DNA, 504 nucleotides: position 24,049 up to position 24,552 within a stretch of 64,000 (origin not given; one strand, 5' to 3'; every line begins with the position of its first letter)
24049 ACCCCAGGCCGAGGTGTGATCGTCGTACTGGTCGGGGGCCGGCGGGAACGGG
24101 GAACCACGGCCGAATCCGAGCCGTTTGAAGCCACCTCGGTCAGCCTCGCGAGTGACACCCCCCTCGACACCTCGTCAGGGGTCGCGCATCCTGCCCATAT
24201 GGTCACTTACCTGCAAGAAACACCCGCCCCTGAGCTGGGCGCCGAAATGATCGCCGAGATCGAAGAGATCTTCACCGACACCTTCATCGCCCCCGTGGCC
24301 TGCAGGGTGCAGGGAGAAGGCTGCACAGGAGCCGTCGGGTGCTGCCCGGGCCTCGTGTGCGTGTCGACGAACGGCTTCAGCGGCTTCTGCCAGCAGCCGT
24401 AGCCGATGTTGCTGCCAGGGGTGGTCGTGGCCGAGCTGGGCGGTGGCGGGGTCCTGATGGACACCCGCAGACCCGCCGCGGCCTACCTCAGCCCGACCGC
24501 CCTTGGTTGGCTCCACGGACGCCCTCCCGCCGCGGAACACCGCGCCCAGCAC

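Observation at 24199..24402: Knottin-spaced six-cysteine precursor peptide with an acidic leader and no signal peptide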

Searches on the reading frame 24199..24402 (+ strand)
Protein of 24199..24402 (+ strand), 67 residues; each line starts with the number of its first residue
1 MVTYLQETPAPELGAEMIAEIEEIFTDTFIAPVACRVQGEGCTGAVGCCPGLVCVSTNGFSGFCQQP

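Call 4: search_protein_families(library=pfam, proteins=[window:24199-24402:+], max_evalue=0.01)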
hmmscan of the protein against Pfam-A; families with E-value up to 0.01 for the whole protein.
window:24199-24402:+ (67 aa): 2 families
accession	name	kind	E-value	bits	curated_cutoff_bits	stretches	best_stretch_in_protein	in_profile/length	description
PF07740.17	Toxin_12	-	0.0016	19.5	21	1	34-64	1-28/30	Ion channel inhibitory toxin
PF04706.18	Dickkopf_N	-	0.0049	17.6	25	1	34-56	25-47/51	Dickkopf N-terminal cysteine-rich region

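Call 5: search_protein_families(library=ncbifam, proteins=[window:24199-24402:+], max_evalue=0.1)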
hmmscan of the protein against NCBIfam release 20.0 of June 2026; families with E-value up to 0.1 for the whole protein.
window:24199-24402:+ (67 aa): 0 families

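Call 9: find_homologous_proteins(query=window:24199-24402:+, max_evalue=0.1)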
Query window:24199-24402:+ (67 aa): 8 proteins with E <= 0.1 among 8 candidates.
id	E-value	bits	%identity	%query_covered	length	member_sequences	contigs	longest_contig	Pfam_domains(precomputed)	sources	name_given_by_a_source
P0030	1.6e-37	144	100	100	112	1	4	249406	PF07740.19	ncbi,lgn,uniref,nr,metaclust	ncbi:hypothetical protein AQ490_18955 [Wenjunlia vitaminophila]|uniref:Uncharacterized protein n=1 T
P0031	1.4e-29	119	81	100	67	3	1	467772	PF07740.19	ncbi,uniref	ncbi:hypothetical protein [Kitasatospora sp. NPDC087314]|uniref:hypothetical protein n=1 Tax=Kitasat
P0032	6.1e-29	117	84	100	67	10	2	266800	PF07740.19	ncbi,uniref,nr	ncbi:hypothetical protein POF50_015270 [Streptomyces sp. SL13]|uniref:Uncharacterized protein n=2 Ta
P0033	6.3e-29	117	81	100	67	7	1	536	PF07740.19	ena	-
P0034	1.7e-27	112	79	94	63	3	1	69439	PF07740.19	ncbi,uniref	ncbi:hypothetical protein ABZ990_23755 [Streptomyces sp. NPDC046203]|uniref:hypothetical protein n=1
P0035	5.8e-27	110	72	100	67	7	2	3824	PF07740.19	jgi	jgi:hypothetical protein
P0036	1.6e-26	109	75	100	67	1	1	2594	-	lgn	-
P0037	1.1e-25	106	92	76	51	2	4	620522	PF07740.19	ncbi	ncbi:hypothetical protein [Streptomyces laurentii]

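Call 33: find_homologous_proteins(query=A3, max_evalue=1)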
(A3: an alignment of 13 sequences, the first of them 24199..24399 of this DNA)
Query A3 (13 sequences) (67 aa, profile of the alignment): 24 proteins with E <= 1 among 48 candidates.
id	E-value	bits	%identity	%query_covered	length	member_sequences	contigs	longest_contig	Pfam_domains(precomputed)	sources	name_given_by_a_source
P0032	2.9e-30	122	84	100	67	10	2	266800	PF07740.19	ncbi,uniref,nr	ncbi:hypothetical protein POF50_015270 [Streptomyces sp. SL13]|uniref:Uncharacterized protein n=2 Ta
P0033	4.1e-30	121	81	100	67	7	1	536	PF07740.19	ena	-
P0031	1.5e-28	116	81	100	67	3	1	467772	PF07740.19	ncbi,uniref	ncbi:hypothetical protein [Kitasatospora sp. NPDC087314]|uniref:hypothetical protein n=1 Tax=Kitasat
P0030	1.2e-27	113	100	100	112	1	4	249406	PF07740.19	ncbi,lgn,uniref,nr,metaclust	ncbi:hypothetical protein AQ490_18955 [Wenjunlia vitaminophila]|uniref:Uncharacterized protein n=1 T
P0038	6.7e-27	111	41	81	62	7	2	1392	-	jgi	jgi:hypothetical protein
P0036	8.8e-27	110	75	100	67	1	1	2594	-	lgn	-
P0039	5.1e-26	108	41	81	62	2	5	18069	-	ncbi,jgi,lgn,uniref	ncbi:Dickkopf N-terminal cysteine-rich domain-containing protein [Streptomyces sp. NPDC056291]|jgi:h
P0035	7.7e-25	104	72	100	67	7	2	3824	PF07740.19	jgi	jgi:hypothetical protein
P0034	1.1e-24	104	79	94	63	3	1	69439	PF07740.19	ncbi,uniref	ncbi:hypothetical protein ABZ990_23755 [Streptomyces sp. NPDC046203]|uniref:hypothetical protein n=1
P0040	2.0e-24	103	44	81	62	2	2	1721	-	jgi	jgi:hypothetical protein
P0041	4.3e-24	102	41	81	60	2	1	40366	-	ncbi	ncbi:hypothetical protein ACWGF2_31395 [Streptomyces sp. NPDC054919]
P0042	1.9e-23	100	43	81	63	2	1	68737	-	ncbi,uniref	ncbi:hypothetical protein ACFVQ4_34135 [Streptomyces laurentii]|uniref:hypothetical protein n=1 Tax=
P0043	2.1e-23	100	45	63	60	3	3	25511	PF04706.19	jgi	jgi:hypothetical protein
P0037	7.6e-20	88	92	76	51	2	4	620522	PF07740.19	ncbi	ncbi:hypothetical protein [Streptomyces laurentii]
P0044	2.8e-19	86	48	63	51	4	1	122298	-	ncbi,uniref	ncbi:hypothetical protein ACFRMQ_00935 [Kitasatospora sp. NPDC056783]|uniref:hypothetical protein n=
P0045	1.5e-10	58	42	90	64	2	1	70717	-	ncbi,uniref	ncbi:hypothetical protein [Kitasatospora sp. SC0581]|uniref:hypothetical protein n=1 Tax=Kitasatospo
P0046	2.1e-5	42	31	67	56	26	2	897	-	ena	-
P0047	4.1e-5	41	27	49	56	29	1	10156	-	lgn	-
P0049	7.3e-5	40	27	49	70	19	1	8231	-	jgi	jgi:Dickkopf-like protein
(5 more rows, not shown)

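Call 36: find_encoding_contigs(protein=P0047, flank=8000, max_places=3)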
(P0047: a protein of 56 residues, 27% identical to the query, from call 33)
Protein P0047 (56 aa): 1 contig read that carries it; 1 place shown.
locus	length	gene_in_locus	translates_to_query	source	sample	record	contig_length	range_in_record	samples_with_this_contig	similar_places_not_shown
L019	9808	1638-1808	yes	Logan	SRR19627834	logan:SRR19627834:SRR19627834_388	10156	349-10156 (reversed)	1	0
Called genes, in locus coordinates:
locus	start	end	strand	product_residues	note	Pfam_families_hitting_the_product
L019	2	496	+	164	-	?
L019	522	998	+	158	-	-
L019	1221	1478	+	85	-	-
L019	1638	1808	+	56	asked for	-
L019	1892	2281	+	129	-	PF13471:Transglut_core3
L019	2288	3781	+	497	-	-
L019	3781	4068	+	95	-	-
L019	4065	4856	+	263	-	-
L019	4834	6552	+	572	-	PF00326:Peptidase_S9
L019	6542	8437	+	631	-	PF13304:AAA_21 (faint), PF00005:ABC_tran, PF02463:SMC_N (faint)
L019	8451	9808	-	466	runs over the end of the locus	PF00069:Pkinase, PF07714:PK_Tyr_Ser-Thr, PF14531:Kinase-like (weak)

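Call 37: find_encoding_contigs(protein=P0049, flank=8000, max_places=3)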
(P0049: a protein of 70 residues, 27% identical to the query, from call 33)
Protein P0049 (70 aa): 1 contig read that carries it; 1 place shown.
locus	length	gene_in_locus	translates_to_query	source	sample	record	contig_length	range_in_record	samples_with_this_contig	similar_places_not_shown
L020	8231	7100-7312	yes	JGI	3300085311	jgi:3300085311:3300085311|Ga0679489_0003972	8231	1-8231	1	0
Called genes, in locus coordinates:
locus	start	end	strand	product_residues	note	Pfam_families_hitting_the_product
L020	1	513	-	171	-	?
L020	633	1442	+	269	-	-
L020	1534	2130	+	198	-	PF10027:DUF2269 (weak)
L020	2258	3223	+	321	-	PF01370:Epimerase, PF04321:RmlD_sub_bind (weak), PF13460:NAD_binding_10, PF16363:GDP_Man_Dehyd (faint)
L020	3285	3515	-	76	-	-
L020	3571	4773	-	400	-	PF13560:HTH_31 (weak)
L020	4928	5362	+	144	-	PF00903:Glyoxalase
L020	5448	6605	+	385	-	-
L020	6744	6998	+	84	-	-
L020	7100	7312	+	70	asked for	-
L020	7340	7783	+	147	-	PF13471:Transglut_core3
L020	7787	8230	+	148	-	?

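Call 39: search_protein_families(library=pfam, proteins=[L019:522-998:+, L019:1221-1478:+, L019:1892-2281:+, L019:2288-3781:+, L019:3781-4068:+, L019:4065-4856:+, L019:4834-6552:+, L019:6542-8437:+], max_evalue=0.1)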
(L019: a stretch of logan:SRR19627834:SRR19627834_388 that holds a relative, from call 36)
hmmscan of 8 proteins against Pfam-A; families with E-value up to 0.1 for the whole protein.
L019:522-998:+ (158 aa): 0 families

L019:1221-1478:+ (85 aa): 0 families

L019:1892-2281:+ (129 aa): 1 family
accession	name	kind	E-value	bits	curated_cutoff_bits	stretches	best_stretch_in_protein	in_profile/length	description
PF13471.12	Transglut_core3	-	2.8e-08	34.1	26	1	33-126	25-116/117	Transglutaminase-like superfamily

L019:2288-3781:+ (497 aa): 2 families
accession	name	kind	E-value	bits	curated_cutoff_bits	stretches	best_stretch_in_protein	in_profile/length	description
PF00733.27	Asn_synthase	-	0.012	15.8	21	0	426-495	285-354/354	Asparagine synthase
PF10431.15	ClpB_D2-small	-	0.023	15.1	21.9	1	118-139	40-61/81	C-terminal, D2-small domain, of ClpB protein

L019:3781-4068:+ (95 aa): 0 families

L019:4065-4856:+ (263 aa): 0 families

L019:4834-6552:+ (572 aa): 6 families
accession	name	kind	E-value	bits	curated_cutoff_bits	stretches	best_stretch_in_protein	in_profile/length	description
PF00326.27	Peptidase_S9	-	7.2e-13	49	22.6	1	392-546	50-210/213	Prolyl oligopeptidase family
PF12146.15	Hydrolase_4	-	0.0053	16.5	27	0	403-440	71-109/239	Serine aminopeptidase, S33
PF01738.24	DLH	-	0.011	15.7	21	1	386-531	77-194/217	Dienelactone hydrolase family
PF02230.22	Abhydrolase_2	-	0.015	15.6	23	1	386-443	83-141/217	Phospholipase/Carboxylesterase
PF00561.26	Abhydrolase_1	-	0.066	13.3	25.8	0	409-440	70-102/245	alpha/beta hydrolase fold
PF02129.25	Peptidase_S15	-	0.084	13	23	0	456-517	206-255/262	X-Pro dipeptidyl-peptidase (S15 family)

L019:6542-8437:+ (631 aa): 14 families
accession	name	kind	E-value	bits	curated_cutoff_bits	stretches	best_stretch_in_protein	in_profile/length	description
PF00005.33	ABC_tran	-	4e-30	105.6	25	1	374-525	1-136/137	ABC transporter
PF13304.12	AAA_21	-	1.6e-08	35.5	27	2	496-554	236-298/304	AAA domain, putative AbiEii toxin, Type IV TA system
PF02463.25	SMC_N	-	8.8e-07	29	40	1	505-567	148-210/220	RecF/RecN/SMC N terminal domain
PF13401.12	AAA_22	-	0.005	17.6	27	1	385-543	6-107/130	AAA domain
PF00107.32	ADH_zinc_N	-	0.0057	17.1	31.8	0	101-177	16-91/129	Zinc-binding dehydrogenase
PF00664.28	ABC_membrane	-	0.0065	16.6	28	1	37-309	5-272/274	ABC transporter transmembrane region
PF13481.12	AAA_25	-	0.0085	16.2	27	1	373-401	21-50/195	AAA domain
PF13191.12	AAA_16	-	0.015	16.2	32.6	1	384-552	24-138/167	AAA ATPase domain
PF13671.12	AAA_33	-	0.021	15.6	27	0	387-521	2-102/143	AAA domain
PF13521.12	AAA_28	-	0.032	14.9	27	0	387-406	2-21/164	AAA domain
PF02367.23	TsaE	-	0.039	14.3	26.6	1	380-405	17-42/128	Threonylcarbamoyl adenosine biosynthesis protein TsaE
PF13238.12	AAA_18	-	0.04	14.8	29.4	1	387-406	1-20/128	AAA domain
PF20720.3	nSTAND3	-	0.047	13.8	27.2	1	381-405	14-38/155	Novel STAND NTPase 3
PF13166.12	AAA_13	-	0.088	11.9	36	0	391-407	23-39/713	AAA domain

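Call 52: predict_structure(alignment_id=A4)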
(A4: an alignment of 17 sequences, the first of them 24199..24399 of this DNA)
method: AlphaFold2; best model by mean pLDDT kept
length: 67 residues; sequences in the alignment: 17
mean_pLDDT: 66.6   pTM: 0.38
mean pLDDT of the five models: 66.6, 65.1, 64.6, 64.2, 63.5
residues with pLDDT >= 90: 0; 70-90: 30; 50-70: 30; < 50: 7
segments of 3 or more residues with pLDDT < 50: 1-3, 29-31
pLDDT, mean of each block of 10 residues (from residue 1): 51 56 53 70 77 80 83
secondary structure, 60 per line:
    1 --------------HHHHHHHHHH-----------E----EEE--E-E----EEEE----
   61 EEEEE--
elements in order: H15-24 E41-43 E53-56 E61-65

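Call 54: fold_search(model_id=the predicted structure, library=pdb)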
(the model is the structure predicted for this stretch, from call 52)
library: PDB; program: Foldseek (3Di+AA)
matches with E <= 10: 82; with E <= 0.001: 0
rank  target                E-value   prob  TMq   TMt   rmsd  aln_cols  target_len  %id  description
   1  2m3j_MODEL_1_A        1.1e-01  0.98  0.40  0.69   2.1        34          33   32  Solution Structure of Marine Sponge-Derived Asteropsin E Which is Highly Resistant to Gastrointestinal Proteas (released 2014-03-12)
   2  8ivd_C                1.7e-01  0.99  0.40  0.24   2.5        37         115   40  COMPLEX STRUCTURE OF CD93-IGFBP7 (released 2024-01-17)
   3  2n2g_MODEL_1_A        1.8e-01  0.98  0.41  0.74   1.9        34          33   32  SOLUTION NMR STRUCTURE of ASTEROPSIN F FROM MARINE SPONGE ASTEROPUS (released 2016-06-08)
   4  1dl0_MODEL_1_A        2.0e-01  0.94  0.38  0.61   2.4        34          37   32  SOLUTION STRUCTURE OF THE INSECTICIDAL NEUROTOXIN J-ATRACOTOXIN-HV1C (released 2000-09-15)
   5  6cuc_MODEL_1_A        2.6e-01  0.97  0.40  0.35   1.8        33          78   33  Solution structure of double knot toxin (DkTx) (released 2019-03-27)
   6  2lzy_MODEL_1_A        2.8e-01  0.97  0.42  0.73   1.8        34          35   32  Solution NMR structure of asteropsin c from a marine sponge asteropus sp. (released 2013-10-23)
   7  1nix_MODEL_1_A        2.8e-01  0.75  0.30  0.55   3.9        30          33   30  THREE DIMENSIONAL SOLUTION STRUCTURE OF HAINANTOXIN-I BY 2D 1H-NMR (released 2003-01-14)
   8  3zxc_B                3.0e-01  0.97  0.41  0.38   2.4        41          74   22  E69 deletion mutant single insulin-like growth factor binding domain protein (SIBD-1) from Cupiennius salei (released 2012-06-06)
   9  2m9l_MODEL_1_A        3.4e-01  0.85  0.33  0.59   3.6        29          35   34  Solution structure of protoxin-1 (released 2014-04-30)
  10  5irx_E                3.6e-01  0.95  0.41  0.37   2.2        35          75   28  Structure of TRPV1 in complex with DkTx and RTX, determined in lipid nanodisc (released 2016-05-25)
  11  7rz3_MODEL_1_A        3.6e-01  0.93  0.40  0.33   2.3        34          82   29  The solution structure of remipede double-ICK toxin phi-Xibalbin3-Xt3a (released 2022-08-31)
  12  1imt_MODEL_1_A        3.9e-01  0.96  0.41  0.35   2.4        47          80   21  MAMBA INTESTINAL TOXIN 1, NMR, 39 STRUCTURES (released 1999-04-20)
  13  3zxc_A                5.1e-01  0.94  0.41  0.39   2.4        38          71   24  E69 deletion mutant single insulin-like growth factor binding domain protein (SIBD-1) from Cupiennius salei (released 2012-06-06)
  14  1koz_MODEL_1_A        5.1e-01  0.72  0.35  0.56   3.3        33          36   27  SOLUTION STRUCTURE OF OMEGA-GRAMMOTOXIN SIA (released 2002-08-28)
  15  5z5k_B                5.9e-01  0.87  0.40  0.40   3.3        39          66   26  Structure of the DCC-Draxin complex (released 2018-06-20)
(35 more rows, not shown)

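Call 72: search_protein_families(library=ncbifam, proteins=[L019:1892-2281:+, L019:2288-3781:+, L019:3781-4068:+, L019:4065-4856:+, L019:4834-6552:+], max_evalue=0.01)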
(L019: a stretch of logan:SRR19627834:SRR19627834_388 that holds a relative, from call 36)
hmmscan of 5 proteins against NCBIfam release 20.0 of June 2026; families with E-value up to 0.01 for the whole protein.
L019:1892-2281:+ (129 aa): 1 family
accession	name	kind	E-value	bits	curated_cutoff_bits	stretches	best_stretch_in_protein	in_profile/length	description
NF033537.1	lasso_biosyn_B2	equivalog_domain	2.5e-05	24.7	33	1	45-127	52-131/132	lasso peptide biosynthesis B2 protein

L019:2288-3781:+ (497 aa): 0 families

L019:3781-4068:+ (95 aa): 1 family
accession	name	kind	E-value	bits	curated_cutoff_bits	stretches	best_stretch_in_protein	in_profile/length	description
NF038044.1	act_def_assoc_B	subfamily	9.1e-19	67.7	45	1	14-82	4-63/63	actinodefensin-associated protein B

L019:4065-4856:+ (263 aa): 0 families

L019:4834-6552:+ (572 aa): 0 families

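Call 73: search_protein_families(library=ncbifam, proteins=[P0047, P0046, P0049, P0038, P0041, P0042, P0045, P0031, L019:1221-1478:+, L019:522-998:+], max_evalue=10)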
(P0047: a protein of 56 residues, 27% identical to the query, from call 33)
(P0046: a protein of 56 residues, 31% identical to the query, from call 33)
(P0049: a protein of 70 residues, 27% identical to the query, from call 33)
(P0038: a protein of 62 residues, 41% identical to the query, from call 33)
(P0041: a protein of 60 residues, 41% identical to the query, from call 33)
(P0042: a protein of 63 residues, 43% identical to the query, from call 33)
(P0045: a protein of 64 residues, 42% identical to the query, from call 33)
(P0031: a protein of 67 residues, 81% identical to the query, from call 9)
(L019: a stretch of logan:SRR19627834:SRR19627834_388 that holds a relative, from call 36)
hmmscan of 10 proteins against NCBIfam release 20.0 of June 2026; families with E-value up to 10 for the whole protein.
P0047 (56 aa): 0 families

P0046 (56 aa): 0 families

P0049 (70 aa): 0 families

P0038 (62 aa): 1 family
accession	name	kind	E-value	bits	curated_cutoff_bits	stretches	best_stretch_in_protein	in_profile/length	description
NF002049.0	PRK00881.1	equivalog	0.043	12.6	402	1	11-37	312-338/510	bifunctional phosphoribosylaminoimidazolecarboxamide formyltransferase/IMP cyclohydrolase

P0041 (60 aa): 0 families

P0042 (63 aa): 0 families

P0045 (64 aa): 0 families

P0031 (67 aa): 1 family
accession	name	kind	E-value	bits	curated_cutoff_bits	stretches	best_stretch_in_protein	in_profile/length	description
NF047792.1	CCPGW_fam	equivalog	0.53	10.3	80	1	42-57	28-43/50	CCPGW family putative bacteriocin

L019:1221-1478:+ (85 aa): 1 family
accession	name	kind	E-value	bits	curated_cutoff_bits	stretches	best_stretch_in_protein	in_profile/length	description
NF006917.0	PRK09408.1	equivalog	0.062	13.2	176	1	9-52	5-47/171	outer membrane protein OmpX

L019:522-998:+ (158 aa): 1 family
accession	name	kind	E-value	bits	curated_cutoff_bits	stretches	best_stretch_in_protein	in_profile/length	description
NF047847.2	SS_mature_LptM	equivalog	0.071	13.2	27.7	1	1-20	1-21/31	LPS translocon maturation chaperone LptM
